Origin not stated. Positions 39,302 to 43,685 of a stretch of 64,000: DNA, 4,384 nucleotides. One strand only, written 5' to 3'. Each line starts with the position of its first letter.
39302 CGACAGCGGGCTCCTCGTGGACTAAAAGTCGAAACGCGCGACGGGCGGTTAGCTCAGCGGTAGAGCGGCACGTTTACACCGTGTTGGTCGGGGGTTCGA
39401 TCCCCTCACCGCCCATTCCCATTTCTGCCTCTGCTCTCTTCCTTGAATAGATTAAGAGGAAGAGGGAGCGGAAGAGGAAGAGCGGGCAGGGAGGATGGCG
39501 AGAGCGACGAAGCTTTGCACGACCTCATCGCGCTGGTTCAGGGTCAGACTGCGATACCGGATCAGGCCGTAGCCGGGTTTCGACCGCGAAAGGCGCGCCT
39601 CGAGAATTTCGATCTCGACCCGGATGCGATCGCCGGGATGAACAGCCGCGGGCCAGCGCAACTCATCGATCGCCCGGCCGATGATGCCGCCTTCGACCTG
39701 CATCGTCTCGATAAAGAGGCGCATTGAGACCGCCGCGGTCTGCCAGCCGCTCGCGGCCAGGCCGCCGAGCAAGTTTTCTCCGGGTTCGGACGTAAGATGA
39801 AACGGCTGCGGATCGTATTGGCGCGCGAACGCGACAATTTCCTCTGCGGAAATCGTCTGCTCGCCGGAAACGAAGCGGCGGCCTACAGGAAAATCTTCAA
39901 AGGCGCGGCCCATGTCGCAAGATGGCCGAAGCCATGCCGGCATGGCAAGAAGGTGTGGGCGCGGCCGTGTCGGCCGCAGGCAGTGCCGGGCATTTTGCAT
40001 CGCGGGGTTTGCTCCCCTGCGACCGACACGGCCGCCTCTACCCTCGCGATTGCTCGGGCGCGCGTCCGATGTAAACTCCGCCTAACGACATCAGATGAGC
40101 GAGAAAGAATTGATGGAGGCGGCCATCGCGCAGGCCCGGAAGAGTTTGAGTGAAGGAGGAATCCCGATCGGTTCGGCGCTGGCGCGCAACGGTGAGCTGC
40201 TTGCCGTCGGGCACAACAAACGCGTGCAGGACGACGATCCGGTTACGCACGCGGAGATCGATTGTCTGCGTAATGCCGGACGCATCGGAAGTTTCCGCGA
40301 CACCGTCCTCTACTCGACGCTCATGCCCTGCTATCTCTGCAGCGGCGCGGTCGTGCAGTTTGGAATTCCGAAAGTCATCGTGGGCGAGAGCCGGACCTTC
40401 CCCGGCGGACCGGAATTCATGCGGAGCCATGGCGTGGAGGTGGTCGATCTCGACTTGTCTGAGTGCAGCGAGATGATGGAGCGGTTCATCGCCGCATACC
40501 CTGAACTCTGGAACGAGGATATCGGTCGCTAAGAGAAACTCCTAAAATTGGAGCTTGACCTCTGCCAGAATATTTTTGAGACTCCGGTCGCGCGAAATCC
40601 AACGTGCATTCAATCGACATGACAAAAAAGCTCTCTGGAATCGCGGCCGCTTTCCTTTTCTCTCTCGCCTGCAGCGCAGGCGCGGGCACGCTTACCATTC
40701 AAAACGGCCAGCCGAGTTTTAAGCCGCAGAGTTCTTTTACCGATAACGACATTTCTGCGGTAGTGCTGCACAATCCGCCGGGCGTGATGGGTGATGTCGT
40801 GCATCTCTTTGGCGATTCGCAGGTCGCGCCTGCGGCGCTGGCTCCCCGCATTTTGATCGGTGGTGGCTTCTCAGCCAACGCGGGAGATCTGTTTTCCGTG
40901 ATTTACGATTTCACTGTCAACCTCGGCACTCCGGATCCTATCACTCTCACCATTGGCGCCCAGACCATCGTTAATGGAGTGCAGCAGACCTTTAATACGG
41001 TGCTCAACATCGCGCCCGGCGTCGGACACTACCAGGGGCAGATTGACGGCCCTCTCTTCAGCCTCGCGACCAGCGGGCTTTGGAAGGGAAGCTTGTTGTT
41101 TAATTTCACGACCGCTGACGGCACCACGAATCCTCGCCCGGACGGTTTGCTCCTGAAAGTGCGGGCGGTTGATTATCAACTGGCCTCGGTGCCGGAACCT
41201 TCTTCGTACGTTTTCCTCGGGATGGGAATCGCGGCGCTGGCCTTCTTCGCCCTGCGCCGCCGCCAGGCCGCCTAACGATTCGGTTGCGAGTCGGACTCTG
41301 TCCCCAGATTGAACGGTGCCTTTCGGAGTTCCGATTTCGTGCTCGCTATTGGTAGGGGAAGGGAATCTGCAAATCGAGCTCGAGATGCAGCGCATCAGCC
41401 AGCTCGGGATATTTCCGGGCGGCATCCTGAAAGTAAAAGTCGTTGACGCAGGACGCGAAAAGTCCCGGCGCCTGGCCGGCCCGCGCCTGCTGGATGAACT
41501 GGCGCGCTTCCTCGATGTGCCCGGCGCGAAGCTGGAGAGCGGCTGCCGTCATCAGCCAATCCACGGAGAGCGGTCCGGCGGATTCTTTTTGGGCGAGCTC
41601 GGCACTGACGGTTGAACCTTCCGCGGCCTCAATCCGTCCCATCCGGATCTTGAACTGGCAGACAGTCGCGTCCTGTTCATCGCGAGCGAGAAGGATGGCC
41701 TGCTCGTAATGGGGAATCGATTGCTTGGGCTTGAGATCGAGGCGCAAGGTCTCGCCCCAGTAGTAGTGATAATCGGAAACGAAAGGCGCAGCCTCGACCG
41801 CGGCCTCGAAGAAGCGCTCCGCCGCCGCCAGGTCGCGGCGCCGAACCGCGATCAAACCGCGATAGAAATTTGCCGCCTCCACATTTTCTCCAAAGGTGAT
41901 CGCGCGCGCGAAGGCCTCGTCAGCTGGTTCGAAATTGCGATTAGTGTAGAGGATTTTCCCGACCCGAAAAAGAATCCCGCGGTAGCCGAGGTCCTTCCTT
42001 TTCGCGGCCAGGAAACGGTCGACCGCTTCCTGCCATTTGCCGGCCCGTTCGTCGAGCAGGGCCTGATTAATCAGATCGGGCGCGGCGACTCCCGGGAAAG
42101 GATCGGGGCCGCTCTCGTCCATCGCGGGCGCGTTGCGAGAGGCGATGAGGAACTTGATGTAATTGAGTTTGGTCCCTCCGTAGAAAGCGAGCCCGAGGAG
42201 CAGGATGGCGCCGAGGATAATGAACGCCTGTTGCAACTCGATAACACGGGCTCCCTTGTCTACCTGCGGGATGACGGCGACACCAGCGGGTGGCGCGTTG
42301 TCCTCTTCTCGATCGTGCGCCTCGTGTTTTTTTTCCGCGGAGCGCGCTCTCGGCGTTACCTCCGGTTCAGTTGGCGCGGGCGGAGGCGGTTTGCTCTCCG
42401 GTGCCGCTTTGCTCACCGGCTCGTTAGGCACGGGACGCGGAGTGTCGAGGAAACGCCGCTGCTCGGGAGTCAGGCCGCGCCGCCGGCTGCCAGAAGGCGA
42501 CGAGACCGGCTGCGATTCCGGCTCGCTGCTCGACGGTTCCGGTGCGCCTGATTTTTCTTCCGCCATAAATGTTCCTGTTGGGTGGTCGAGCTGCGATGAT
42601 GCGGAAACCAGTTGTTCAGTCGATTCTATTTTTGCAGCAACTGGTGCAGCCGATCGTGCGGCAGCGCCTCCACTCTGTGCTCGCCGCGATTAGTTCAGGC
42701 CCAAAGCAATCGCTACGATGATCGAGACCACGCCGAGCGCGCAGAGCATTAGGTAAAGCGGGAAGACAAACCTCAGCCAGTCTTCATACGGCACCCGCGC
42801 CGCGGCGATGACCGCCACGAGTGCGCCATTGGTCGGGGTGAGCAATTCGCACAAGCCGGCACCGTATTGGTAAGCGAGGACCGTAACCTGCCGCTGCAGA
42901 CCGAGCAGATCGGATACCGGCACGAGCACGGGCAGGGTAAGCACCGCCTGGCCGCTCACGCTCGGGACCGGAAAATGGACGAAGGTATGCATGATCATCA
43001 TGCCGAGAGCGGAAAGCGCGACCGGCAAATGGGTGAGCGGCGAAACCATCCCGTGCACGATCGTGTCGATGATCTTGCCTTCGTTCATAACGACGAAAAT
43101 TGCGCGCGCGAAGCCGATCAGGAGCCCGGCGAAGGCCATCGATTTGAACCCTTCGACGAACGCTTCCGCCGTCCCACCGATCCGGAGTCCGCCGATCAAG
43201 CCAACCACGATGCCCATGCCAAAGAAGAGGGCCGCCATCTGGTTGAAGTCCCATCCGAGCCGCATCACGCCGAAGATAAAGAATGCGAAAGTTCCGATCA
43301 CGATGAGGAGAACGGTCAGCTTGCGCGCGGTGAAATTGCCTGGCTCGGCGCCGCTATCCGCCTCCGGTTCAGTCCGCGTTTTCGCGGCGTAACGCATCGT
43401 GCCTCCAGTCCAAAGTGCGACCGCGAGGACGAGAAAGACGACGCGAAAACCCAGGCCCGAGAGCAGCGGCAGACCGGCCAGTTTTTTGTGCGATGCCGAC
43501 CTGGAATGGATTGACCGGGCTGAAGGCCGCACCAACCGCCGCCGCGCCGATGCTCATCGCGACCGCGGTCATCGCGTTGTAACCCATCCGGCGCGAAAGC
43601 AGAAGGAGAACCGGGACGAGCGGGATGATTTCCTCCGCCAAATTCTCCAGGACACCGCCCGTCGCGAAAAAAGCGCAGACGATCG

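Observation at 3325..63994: Hyper-abundant 9-mer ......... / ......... dispersed through genes and spacers (uptake-sequence-like or Chi/KOPS-like genomic word)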

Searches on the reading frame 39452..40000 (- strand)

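Call 41: search_protein_families(library=pfam, proteins=[window:39452-40000:-], max_evalue=0.0001)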
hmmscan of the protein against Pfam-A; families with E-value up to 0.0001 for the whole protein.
window:39452-40000:- (182 aa): 2 families
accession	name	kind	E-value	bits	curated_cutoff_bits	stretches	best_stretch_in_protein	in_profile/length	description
PF01575.25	MaoC_dehydratas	-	1.6e-09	37.8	27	1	46-139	14-108/123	MaoC like domain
PF19315.5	MC_hydratase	-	2.8e-05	23.8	26.5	1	90-175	83-169/353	Mesaconyl-CoA hydratase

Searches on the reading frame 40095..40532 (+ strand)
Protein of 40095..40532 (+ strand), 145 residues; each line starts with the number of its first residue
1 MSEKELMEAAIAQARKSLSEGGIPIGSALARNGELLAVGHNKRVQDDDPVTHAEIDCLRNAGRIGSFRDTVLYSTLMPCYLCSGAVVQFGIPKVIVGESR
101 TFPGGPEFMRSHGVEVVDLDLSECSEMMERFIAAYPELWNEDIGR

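Call 41: search_protein_families(library=pfam, proteins=[window:40095-40532:+], max_evalue=0.0001)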
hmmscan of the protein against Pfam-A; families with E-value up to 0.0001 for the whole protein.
window:40095-40532:+ (145 aa): 2 families
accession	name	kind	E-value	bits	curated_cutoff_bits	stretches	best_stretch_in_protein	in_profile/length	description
PF00383.29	dCMP_cyt_deam_1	-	9.6e-21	74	25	1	3-97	4-101/102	Cytidine and deoxycytidylate deaminase zinc-binding region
PF14437.12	MafB19-deam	-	5.3e-17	62.5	27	1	1-100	1-103/142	MafB19-like deaminase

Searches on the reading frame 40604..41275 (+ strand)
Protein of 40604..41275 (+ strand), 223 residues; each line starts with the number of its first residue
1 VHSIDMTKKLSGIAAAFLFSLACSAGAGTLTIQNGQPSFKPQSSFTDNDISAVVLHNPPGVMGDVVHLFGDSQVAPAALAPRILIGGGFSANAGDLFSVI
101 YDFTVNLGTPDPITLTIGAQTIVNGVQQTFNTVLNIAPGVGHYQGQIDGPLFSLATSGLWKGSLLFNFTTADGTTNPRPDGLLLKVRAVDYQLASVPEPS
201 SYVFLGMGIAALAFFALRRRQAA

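Call 41: search_protein_families(library=pfam, proteins=[window:40604-41275:+], max_evalue=0.0001)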
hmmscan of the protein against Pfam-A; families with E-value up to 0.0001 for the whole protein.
window:40604-41275:+ (223 aa): 1 family
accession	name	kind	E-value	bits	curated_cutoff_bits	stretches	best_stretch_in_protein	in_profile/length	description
PF07589.16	PEP-CTERM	-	7.6e-07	29.4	20.7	1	195-220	1-24/24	PEP-CTERM motif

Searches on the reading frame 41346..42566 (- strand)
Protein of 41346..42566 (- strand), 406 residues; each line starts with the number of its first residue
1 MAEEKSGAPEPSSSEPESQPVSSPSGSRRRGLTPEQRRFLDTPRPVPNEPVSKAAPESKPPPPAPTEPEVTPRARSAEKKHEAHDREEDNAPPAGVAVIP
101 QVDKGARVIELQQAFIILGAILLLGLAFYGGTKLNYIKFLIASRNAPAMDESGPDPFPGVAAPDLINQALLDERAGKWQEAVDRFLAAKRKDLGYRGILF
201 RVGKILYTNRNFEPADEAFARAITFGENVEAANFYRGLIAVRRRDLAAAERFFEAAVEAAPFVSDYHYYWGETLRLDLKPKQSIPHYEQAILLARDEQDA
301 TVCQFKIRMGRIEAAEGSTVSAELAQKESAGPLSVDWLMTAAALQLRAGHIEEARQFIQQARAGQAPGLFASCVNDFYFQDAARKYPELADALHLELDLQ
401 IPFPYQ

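Call 41: search_protein_families(library=pfam, proteins=[window:41346-42566:-], max_evalue=0.0001)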
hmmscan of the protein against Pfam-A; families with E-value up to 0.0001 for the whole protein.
window:41346-42566:- (406 aa): 2 families
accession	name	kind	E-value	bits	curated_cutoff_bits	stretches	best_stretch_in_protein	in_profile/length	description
PF07719.23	TPR_2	-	2.9e-10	39.9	27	0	232-261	3-32/34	Tetratricopeptide repeat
PF13181.12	TPR_8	-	7.6e-05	23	25.7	0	237-261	8-32/34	Tetratricopeptide repeat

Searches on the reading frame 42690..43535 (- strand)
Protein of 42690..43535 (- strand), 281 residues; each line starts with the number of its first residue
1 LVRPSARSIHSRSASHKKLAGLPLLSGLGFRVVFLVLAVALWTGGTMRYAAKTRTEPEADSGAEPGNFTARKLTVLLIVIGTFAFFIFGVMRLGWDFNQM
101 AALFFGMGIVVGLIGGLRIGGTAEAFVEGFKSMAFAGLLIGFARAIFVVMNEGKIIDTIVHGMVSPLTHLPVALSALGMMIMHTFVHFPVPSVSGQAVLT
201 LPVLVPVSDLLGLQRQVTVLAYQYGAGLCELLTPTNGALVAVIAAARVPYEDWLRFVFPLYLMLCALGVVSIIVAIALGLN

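Call 41: search_protein_families(library=pfam, proteins=[window:42690-43535:-], max_evalue=0.0001)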
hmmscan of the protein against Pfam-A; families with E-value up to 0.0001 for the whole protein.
window:42690-43535:- (281 aa): 2 families
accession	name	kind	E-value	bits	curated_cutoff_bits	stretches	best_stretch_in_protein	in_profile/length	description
PF03606.21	DcuC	-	1.7e-51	175.6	23.1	1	18-276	185-460/461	C4-dicarboxylate anaerobic carrier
PF03553.21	Na_H_antiporter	-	7.4e-10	39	23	1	72-274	97-300/303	Na+/H+ antiporter family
